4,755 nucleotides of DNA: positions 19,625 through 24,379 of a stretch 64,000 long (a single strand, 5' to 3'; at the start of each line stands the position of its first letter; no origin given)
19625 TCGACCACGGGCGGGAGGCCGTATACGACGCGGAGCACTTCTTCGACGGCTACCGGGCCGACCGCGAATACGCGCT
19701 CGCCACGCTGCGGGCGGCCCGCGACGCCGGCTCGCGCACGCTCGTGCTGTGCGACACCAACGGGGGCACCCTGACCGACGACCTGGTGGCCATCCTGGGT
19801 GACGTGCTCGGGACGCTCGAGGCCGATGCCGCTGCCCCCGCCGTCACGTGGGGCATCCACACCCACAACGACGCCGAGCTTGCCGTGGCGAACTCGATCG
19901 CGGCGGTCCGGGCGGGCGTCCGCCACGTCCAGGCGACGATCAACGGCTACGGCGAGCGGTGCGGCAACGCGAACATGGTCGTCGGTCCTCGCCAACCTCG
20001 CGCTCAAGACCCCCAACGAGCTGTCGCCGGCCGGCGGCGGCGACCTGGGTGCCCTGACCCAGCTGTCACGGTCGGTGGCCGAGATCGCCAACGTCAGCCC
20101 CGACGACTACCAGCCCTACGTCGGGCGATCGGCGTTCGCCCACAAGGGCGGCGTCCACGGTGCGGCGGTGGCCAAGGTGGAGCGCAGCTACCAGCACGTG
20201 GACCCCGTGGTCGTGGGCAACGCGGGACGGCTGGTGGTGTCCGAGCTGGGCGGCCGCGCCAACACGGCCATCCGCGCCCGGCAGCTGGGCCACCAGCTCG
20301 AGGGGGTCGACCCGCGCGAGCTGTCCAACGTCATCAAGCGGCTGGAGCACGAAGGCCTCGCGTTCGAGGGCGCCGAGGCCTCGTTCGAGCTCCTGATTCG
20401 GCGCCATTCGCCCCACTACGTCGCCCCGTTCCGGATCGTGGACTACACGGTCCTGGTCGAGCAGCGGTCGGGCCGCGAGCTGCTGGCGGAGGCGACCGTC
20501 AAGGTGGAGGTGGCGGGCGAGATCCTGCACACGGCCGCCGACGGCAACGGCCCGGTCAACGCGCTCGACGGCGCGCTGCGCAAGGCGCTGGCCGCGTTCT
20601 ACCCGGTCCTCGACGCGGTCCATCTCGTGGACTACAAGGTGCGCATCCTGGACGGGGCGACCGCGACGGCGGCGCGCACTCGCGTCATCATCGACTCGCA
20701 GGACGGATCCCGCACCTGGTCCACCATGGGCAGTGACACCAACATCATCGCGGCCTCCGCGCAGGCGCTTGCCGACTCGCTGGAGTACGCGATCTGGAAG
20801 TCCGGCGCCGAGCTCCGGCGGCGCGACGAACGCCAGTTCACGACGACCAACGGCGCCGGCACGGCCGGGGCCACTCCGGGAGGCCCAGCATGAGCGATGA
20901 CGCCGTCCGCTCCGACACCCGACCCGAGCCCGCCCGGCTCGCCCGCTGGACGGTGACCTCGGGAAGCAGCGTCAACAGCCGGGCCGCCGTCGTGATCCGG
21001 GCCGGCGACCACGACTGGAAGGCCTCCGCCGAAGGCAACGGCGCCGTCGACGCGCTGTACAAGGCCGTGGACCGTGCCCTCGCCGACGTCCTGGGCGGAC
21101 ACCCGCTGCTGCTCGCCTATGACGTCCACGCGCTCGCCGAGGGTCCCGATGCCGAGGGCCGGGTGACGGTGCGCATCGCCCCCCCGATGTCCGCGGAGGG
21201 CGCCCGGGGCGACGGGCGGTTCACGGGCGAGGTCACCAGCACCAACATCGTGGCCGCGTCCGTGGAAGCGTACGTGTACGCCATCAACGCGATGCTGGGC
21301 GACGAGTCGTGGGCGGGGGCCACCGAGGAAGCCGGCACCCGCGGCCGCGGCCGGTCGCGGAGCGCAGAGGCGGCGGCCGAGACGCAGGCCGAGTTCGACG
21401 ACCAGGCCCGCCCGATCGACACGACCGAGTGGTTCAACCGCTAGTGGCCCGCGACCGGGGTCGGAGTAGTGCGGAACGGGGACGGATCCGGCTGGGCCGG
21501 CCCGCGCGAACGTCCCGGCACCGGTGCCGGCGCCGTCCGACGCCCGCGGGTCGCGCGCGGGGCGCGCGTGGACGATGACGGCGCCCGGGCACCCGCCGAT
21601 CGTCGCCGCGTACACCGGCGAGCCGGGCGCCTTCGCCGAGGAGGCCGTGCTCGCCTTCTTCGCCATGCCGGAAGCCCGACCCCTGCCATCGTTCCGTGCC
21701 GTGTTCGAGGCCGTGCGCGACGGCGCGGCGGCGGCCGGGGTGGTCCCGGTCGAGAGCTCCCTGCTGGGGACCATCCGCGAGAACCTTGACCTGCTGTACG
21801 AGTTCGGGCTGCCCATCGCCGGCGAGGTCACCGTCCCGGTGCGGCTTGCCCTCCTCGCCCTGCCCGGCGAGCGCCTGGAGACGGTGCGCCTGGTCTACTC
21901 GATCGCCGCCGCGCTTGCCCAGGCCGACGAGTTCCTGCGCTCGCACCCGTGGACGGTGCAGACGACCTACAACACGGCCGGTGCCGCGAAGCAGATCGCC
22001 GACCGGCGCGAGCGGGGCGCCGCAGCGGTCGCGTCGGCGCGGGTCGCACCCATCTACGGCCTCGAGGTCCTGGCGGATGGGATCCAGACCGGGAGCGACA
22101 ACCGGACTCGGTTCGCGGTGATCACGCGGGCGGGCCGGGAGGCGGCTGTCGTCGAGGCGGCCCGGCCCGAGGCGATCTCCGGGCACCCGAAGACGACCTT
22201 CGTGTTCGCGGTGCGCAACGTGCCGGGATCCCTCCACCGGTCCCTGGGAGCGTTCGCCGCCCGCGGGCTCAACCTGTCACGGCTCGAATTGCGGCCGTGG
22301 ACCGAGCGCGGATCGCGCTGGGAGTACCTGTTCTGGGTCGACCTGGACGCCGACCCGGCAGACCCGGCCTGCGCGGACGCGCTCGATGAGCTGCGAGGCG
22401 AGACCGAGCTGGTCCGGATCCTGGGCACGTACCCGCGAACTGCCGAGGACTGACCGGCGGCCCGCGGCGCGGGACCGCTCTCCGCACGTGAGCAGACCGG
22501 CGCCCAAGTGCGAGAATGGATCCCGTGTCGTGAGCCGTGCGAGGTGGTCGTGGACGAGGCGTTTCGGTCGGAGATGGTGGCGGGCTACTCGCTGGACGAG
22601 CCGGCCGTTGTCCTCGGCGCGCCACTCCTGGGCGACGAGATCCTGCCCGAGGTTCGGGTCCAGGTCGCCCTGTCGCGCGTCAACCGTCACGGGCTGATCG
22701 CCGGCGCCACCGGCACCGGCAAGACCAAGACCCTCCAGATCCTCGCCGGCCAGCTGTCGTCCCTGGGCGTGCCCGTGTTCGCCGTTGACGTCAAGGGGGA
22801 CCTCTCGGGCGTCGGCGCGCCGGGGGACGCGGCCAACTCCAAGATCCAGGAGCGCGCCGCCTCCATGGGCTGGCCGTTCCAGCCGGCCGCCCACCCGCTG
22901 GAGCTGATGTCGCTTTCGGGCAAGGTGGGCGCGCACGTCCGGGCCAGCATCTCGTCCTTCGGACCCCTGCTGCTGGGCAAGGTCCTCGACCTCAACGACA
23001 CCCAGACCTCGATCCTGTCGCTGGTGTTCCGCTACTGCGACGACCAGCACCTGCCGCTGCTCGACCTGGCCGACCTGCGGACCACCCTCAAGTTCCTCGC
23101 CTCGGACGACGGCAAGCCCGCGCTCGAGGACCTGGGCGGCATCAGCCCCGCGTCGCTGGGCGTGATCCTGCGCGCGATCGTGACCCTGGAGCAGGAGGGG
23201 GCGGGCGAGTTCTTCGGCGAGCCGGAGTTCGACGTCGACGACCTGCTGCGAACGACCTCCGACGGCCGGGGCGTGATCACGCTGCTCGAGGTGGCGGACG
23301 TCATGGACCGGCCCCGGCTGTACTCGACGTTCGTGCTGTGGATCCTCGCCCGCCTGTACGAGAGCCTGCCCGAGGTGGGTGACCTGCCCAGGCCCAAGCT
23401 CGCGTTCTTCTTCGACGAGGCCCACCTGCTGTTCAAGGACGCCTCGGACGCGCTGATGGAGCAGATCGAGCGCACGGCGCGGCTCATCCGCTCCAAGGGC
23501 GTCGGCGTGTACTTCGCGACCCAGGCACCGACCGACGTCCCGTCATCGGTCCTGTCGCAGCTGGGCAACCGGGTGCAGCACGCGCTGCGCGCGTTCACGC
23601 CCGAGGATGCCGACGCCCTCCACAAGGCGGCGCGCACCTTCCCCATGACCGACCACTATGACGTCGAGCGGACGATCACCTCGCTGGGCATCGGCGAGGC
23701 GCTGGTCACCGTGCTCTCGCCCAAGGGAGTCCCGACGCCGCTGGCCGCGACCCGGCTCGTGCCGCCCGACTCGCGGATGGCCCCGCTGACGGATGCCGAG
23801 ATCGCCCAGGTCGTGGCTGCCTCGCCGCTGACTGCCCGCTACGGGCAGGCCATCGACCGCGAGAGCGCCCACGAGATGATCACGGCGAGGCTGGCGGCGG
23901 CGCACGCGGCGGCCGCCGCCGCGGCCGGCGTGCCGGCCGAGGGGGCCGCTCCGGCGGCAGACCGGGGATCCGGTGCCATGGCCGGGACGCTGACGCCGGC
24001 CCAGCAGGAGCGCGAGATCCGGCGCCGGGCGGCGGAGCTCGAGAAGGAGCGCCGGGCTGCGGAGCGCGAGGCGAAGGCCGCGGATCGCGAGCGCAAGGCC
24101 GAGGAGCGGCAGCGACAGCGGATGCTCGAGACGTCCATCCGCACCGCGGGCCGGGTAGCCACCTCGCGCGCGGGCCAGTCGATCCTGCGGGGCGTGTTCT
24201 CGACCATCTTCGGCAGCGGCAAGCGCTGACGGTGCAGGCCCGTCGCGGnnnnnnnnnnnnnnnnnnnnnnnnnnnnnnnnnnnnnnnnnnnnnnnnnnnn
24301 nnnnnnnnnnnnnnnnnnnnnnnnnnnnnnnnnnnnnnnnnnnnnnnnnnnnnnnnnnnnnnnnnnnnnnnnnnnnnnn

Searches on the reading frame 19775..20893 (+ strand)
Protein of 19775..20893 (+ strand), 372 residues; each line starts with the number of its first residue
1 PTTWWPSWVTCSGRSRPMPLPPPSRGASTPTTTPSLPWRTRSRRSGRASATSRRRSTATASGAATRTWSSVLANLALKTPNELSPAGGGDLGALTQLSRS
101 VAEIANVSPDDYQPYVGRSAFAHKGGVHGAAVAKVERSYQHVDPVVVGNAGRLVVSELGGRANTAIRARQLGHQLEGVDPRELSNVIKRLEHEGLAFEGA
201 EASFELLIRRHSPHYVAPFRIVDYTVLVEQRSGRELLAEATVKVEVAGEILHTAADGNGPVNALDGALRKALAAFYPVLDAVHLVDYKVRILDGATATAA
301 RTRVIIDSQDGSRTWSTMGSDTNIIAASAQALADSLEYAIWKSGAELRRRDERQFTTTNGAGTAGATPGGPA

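Call 15: search_protein_families(library=pfam, proteins=[window:19775-20893:+], max_evalue=0.001)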
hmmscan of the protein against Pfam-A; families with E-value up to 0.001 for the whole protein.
window:19775-20893:+ (372 aa): 2 families
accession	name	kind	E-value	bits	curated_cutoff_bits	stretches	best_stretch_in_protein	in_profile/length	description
PF08502.15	LeuA_dimer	-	1.8e-26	93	24.9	1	200-339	3-130/131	LeuA allosteric (dimerisation) domain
PF22617.1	HCS_D2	-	8.2e-10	39.4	27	1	116-191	2-78/82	Homocitrate synthase post-HMGL domain-like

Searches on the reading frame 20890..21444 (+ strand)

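Call 19: search_protein_families(library=pfam, proteins=[window:20890-21444:+], max_evalue=0.001)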
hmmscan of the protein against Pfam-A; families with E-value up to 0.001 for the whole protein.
window:20890-21444:+ (184 aa): 1 family
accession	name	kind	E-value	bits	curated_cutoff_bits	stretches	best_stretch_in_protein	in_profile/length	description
PF08502.15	LeuA_dimer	-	4.9e-24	85.1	24.9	1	11-135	18-130/131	LeuA allosteric (dimerisation) domain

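Call 70: search_protein_families(library=pfam, proteins=[window:20890-21444:+], max_evalue=0.001)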
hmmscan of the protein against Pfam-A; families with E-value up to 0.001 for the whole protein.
window:20890-21444:+ (184 aa): 1 family
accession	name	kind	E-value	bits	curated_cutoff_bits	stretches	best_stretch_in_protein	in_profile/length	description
PF08502.15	LeuA_dimer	-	4.9e-24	85.1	24.9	1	11-135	18-130/131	LeuA allosteric (dimerisation) domain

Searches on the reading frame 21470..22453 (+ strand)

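Call 19: search_protein_families(library=pfam, proteins=[window:21470-22453:+], max_evalue=0.001)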
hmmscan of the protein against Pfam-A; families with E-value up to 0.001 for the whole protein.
window:21470-22453:+ (327 aa): 2 families
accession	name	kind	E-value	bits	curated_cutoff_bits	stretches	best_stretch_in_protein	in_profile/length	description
PF00800.23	PDT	-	3.4e-49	167.6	25.2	1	47-221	2-179/181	Prephenate dehydratase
PF01842.31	ACT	-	0.00034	20.8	27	1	246-308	5-64/66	ACT domain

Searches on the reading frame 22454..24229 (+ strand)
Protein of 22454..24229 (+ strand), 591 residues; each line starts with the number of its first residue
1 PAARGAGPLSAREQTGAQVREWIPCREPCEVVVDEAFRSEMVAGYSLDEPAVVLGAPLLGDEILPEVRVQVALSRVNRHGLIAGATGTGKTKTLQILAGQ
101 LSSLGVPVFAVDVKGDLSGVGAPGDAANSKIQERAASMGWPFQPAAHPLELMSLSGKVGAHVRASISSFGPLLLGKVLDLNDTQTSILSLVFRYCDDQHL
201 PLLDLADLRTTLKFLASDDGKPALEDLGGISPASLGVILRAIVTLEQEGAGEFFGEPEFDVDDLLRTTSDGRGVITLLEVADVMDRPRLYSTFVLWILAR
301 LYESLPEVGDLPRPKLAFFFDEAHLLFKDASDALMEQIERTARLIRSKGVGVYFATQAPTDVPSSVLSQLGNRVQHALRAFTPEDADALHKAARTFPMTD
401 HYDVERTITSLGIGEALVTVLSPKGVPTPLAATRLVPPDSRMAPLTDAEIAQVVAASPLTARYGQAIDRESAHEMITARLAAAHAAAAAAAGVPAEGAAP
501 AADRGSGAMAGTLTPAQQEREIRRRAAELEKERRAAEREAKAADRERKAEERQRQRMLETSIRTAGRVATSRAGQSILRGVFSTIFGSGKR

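Call 19: search_protein_families(library=pfam, proteins=[window:22454-24229:+], max_evalue=0.001)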
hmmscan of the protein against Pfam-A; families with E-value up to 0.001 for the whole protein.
window:22454-24229:+ (591 aa): 4 families
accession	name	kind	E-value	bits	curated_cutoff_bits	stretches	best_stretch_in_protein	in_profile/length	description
PF05872.18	HerA_C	-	4.3e-186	619.9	22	1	66-590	10-501/502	Helicase HerA-like C-terminal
PF01935.23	DUF87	-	3e-06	27.9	23.2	1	66-213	11-138/220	Helicase HerA, central domain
PF01580.24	FtsK_SpoIIIE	-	4.6e-05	23.4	24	0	67-97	29-59/221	FtsK/SpoIIIE family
PF13401.12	AAA_22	-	0.00092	20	27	0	78-114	6-42/130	AAA domain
